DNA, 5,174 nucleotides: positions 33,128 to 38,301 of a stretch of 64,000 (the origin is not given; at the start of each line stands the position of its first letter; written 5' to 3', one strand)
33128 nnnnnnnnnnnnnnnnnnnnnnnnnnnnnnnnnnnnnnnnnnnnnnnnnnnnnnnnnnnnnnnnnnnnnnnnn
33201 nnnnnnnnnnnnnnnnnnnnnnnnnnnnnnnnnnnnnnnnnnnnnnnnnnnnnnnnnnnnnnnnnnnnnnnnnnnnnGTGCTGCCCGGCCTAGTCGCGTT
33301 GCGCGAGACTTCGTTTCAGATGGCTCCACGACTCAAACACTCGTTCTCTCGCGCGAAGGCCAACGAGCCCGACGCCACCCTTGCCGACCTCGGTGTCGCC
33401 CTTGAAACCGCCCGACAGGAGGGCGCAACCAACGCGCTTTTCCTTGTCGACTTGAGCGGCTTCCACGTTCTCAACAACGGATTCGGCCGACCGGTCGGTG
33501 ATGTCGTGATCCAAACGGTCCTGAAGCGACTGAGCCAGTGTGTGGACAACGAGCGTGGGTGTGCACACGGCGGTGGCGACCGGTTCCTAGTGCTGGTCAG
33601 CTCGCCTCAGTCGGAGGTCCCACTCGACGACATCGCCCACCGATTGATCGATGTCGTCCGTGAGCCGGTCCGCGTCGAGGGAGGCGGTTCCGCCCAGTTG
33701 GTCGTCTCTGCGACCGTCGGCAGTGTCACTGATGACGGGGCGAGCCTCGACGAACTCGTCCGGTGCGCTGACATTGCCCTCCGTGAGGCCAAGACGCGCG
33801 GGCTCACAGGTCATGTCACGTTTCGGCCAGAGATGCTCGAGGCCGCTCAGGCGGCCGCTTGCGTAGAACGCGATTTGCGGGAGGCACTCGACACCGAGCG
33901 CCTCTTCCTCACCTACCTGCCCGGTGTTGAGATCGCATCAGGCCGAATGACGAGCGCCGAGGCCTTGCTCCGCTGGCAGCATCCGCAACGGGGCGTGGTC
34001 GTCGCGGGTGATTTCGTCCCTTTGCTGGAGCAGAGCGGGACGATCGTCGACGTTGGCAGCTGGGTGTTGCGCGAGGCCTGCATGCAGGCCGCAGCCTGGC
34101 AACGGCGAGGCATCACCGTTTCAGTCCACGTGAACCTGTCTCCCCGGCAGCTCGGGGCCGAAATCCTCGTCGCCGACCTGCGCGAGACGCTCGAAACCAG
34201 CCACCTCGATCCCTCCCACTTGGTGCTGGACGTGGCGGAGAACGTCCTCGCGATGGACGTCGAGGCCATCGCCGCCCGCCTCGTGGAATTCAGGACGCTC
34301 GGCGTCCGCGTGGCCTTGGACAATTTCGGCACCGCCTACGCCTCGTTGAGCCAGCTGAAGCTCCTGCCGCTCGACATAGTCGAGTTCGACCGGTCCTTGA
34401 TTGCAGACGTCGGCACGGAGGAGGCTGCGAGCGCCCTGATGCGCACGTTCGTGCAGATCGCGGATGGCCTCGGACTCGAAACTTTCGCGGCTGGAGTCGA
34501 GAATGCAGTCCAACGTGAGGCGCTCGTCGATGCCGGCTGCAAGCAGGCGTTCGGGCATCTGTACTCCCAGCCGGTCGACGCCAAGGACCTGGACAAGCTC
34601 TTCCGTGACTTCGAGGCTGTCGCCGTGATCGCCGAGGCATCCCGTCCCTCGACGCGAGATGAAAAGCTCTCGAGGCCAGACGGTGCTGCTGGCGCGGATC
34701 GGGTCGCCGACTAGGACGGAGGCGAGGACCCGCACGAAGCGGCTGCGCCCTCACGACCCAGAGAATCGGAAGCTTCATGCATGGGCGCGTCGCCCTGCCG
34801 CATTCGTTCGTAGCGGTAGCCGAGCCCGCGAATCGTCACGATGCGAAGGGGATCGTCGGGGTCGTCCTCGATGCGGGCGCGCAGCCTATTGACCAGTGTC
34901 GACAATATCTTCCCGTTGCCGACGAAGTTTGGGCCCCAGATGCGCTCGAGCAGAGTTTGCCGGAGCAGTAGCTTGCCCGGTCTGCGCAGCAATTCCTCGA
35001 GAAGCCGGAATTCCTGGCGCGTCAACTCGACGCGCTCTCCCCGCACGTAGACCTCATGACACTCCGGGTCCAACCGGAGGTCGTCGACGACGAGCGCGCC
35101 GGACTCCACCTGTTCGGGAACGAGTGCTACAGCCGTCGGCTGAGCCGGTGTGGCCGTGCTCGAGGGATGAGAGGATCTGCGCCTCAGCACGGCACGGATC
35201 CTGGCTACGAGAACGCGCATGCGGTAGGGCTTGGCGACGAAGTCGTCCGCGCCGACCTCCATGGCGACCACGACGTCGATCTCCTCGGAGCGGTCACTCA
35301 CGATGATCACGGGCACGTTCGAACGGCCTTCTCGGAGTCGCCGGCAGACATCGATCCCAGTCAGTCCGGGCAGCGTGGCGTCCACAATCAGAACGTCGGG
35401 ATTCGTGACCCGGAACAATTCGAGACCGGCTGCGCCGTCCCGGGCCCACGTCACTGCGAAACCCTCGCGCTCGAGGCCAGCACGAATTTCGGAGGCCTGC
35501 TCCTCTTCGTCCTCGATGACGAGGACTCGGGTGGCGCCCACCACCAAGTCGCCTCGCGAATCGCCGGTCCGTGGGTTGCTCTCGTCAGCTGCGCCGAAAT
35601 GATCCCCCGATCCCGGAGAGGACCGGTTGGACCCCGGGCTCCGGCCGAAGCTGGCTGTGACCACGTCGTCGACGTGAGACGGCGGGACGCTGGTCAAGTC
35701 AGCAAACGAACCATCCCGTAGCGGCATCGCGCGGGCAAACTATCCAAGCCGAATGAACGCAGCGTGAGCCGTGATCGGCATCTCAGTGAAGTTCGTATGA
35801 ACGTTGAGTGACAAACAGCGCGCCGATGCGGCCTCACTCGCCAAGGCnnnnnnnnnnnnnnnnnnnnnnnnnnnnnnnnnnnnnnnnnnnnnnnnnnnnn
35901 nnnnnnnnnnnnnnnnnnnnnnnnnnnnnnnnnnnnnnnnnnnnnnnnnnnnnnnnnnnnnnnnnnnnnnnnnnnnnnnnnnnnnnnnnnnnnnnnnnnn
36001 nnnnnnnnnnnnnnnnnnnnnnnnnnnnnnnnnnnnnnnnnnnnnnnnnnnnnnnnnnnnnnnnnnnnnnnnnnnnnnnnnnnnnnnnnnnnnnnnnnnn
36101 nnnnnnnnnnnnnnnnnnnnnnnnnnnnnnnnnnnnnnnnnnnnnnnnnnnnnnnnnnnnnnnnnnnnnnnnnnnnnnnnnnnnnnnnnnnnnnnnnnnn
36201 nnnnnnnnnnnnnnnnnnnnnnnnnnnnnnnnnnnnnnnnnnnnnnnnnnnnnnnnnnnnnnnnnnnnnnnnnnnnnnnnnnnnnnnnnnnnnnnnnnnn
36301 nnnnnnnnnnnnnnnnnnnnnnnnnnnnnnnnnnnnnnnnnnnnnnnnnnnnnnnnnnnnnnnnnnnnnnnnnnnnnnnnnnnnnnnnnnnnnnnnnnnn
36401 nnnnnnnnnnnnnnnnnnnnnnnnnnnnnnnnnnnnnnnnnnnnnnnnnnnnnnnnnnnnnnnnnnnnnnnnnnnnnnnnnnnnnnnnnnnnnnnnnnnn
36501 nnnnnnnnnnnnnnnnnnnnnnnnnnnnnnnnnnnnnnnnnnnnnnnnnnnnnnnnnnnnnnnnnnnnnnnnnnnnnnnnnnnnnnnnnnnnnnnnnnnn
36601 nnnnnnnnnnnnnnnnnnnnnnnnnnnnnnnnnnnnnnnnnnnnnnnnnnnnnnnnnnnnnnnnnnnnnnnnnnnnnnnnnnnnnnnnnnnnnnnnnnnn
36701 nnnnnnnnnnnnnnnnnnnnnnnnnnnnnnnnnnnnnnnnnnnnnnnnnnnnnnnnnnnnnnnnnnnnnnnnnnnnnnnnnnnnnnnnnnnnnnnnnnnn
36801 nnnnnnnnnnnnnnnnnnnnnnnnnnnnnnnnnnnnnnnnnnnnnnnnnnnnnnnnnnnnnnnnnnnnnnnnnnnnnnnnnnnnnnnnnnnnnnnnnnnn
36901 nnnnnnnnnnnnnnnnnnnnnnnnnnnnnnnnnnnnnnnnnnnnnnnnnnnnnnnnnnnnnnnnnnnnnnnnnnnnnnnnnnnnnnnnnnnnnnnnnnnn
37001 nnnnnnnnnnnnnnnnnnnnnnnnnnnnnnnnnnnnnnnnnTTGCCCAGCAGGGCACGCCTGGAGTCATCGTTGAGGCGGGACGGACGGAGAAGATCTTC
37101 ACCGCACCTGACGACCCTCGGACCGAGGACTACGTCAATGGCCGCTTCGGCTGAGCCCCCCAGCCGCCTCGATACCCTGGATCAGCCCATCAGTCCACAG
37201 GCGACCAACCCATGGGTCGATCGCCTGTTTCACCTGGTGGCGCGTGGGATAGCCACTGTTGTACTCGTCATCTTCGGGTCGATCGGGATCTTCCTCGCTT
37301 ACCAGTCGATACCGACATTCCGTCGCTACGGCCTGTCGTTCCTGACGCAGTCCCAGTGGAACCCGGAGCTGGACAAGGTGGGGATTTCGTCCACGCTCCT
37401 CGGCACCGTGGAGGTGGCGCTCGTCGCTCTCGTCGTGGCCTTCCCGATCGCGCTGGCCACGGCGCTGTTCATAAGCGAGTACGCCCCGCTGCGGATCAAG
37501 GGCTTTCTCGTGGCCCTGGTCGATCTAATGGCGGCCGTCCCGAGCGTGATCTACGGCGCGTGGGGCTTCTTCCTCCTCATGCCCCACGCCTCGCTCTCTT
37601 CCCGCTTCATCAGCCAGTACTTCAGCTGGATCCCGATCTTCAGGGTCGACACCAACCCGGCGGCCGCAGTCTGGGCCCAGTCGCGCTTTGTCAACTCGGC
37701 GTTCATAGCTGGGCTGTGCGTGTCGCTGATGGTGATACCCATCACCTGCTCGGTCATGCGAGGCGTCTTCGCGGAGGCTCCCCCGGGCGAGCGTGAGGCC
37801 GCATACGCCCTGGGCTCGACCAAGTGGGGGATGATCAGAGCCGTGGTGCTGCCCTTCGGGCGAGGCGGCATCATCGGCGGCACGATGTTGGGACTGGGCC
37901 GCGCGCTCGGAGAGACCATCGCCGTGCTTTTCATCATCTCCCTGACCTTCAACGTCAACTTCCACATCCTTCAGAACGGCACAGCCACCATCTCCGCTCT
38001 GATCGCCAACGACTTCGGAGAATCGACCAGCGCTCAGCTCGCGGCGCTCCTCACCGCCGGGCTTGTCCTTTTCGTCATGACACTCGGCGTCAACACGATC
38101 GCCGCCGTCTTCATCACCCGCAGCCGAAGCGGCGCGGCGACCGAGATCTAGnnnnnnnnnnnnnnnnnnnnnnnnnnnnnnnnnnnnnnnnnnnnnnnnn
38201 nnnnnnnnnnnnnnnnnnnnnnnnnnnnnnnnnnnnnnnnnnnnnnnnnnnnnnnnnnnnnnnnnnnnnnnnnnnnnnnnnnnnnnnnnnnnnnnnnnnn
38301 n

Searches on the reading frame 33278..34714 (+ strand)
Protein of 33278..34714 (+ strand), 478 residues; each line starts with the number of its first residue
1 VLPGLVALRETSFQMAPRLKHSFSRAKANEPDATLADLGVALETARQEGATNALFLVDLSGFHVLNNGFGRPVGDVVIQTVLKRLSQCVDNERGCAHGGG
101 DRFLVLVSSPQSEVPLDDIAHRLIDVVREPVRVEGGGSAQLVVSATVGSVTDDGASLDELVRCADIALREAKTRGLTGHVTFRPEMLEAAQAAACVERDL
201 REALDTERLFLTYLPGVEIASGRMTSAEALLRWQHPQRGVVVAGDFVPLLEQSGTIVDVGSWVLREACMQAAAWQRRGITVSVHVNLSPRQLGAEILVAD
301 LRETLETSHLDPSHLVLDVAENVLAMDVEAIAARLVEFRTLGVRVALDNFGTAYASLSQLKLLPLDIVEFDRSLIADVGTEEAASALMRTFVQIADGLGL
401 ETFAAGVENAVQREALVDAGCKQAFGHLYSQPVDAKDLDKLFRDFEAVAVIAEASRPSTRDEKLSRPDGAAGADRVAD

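Call 13: search_protein_families(library=pfam, proteins=[window:33278-34714:+], max_evalue=0.01)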
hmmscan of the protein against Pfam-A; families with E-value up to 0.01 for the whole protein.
window:33278-34714:+ (478 aa): 2 families
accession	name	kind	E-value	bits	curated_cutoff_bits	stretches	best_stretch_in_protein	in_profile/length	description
PF00563.25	EAL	-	5.6e-58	196.5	31.3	1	198-432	2-236/236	EAL domain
PF00990.26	GGDEF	-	1.5e-19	70.8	23.8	1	38-175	19-158/161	Diguanylate cyclase, GGDEF domain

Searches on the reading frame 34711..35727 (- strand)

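Call 13: search_protein_families(library=pfam, proteins=[window:34711-35727:-], max_evalue=0.01)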
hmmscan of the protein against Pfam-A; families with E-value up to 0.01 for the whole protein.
window:34711-35727:- (338 aa): 4 families
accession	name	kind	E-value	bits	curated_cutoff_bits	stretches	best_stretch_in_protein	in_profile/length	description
PF00072.30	Response_reg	-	4.2e-27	95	30.2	1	68-178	1-111/111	Response regulator receiver domain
PF00486.34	Trans_reg_C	-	1.6e-22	79.7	26.2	1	230-305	1-76/77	Transcriptional regulatory protein, C terminal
PF21695.3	GlnR_1st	-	0.00073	19.9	27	1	103-178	35-108/111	Transcription regulator GlnR, N-terminal domain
PF23198.2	PDE8A_N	-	0.0011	19.4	29.6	1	68-143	13-89/147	PDE8A-like, N-terminal domain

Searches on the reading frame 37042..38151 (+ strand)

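Call 13: search_protein_families(library=pfam, proteins=[window:37042-38151:+], max_evalue=0.01)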
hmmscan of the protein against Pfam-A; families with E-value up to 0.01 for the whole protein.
window:37042-38151:+ (369 aa): 1 family
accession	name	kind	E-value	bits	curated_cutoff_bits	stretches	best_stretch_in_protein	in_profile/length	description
PF00528.27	BPD_transp_1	-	1.4e-08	35.2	26.4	1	146-360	10-181/184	Binding-protein-dependent transport system inner membrane component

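Call 57: search_protein_families(library=ncbifam, proteins=[window:37042-38151:+], max_evalue=0.001)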
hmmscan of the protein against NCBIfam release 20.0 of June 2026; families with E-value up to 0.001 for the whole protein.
window:37042-38151:+ (369 aa): 11 families
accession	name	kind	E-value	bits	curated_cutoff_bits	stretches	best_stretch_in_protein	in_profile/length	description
TIGR02138.1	phosphate_pstC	equivalog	1e-71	241.4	196.45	1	61-360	2-294/296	phosphate ABC transporter permease subunit PstC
NF008435.0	PRK11275.1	equivalog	6.2e-61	206.2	502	1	58-361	14-312/319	phosphate ABC transporter permease PstC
TIGR00974.1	3a0107s02c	equivalog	4.1e-35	121.3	193.45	1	72-360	10-269/272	phosphate ABC transporter permease PstA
NF008430.0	PRK11268.1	equivalog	6.5e-16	58.2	439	1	219-360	152-292/295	phosphate ABC transporter permease PstA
TIGR00969.1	3a0106s02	subfamily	1.7e-07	31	240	1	117-340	61-258/272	sulfate ABC transporter permease subunit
NF006939.0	PRK09421.1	equivalog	3.9e-07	29.7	262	1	120-334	13-203/230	molybdate ABC transporter permease subunit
TIGR01581.1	Mo_ABC_porter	hypoth_equivalog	5e-07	29.4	210.3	1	105-299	9-182/225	ABC transporter permease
TIGR02141.1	modB_ABC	equivalog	6.2e-07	29.3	182.6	1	122-326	3-178/208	molybdate ABC transporter permease subunit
TIGR02139.1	permease_CysT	equivalog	2.5e-06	27.3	246.1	1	224-354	134-259/265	sulfate ABC transporter permease subunit CysT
NF008208.0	PRK10971.1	equivalog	6.5e-06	25.8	415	1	225-309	145-226/277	sulfate/thiosulfate ABC transporter permease CysT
TIGR02140.1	permease_CysW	equivalog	0.00013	21.6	329.1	1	116-329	46-230/261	sulfate ABC transporter permease subunit CysW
